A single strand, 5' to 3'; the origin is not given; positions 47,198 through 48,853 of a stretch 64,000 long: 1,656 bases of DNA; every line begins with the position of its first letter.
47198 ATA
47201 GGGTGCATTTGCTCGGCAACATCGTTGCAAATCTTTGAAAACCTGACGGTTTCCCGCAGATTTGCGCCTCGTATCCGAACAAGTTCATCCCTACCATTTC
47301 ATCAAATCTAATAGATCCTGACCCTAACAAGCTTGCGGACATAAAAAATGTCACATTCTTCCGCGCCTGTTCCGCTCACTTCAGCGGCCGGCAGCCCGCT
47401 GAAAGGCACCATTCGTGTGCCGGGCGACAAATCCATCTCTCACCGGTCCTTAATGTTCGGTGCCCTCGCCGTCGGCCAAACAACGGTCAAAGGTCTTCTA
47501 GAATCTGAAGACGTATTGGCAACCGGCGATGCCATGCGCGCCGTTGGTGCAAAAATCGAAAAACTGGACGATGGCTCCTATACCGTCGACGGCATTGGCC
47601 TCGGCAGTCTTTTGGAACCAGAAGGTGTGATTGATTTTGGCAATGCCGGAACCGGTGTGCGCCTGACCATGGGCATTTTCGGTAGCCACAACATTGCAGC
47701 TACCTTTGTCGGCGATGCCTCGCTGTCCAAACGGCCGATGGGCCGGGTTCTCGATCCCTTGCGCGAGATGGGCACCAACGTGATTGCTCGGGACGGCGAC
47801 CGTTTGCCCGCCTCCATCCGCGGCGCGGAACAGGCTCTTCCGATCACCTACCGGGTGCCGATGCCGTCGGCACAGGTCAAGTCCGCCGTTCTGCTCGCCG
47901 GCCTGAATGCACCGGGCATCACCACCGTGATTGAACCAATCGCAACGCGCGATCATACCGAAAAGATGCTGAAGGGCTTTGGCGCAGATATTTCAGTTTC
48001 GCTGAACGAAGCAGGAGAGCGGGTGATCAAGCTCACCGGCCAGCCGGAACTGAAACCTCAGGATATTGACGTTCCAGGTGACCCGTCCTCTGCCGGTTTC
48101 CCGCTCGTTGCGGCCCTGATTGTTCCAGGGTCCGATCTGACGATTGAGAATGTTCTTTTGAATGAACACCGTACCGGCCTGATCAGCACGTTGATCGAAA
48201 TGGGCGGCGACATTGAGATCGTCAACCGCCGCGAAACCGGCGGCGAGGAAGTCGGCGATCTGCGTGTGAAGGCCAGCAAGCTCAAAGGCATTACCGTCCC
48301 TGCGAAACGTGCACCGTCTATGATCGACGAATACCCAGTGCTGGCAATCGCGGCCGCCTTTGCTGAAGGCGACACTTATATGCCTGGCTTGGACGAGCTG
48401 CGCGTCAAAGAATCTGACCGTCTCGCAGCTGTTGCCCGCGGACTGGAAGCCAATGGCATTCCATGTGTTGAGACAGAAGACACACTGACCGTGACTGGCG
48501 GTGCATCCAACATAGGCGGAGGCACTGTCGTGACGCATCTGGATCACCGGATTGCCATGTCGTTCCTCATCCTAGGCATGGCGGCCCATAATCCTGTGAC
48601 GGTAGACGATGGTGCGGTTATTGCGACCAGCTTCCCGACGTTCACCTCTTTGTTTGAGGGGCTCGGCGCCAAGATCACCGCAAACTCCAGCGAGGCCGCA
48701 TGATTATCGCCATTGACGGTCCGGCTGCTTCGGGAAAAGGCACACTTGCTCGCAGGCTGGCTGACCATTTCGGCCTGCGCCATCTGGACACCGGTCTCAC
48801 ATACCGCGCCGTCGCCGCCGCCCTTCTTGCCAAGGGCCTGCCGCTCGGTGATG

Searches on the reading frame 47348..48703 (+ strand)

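Call 42: search_protein_families(library=pfam, proteins=[window:47348-48703:+], max_evalue=0.001)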
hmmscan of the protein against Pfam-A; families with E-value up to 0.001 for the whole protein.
window:47348-48703:+ (451 aa): 1 family
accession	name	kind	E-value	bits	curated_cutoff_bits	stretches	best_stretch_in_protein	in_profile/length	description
PF00275.25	EPSP_synthase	-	1.5e-103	347.2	22.8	1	14-433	3-414/417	EPSP synthase (3-phosphoshikimate 1-carboxyvinyltransferase)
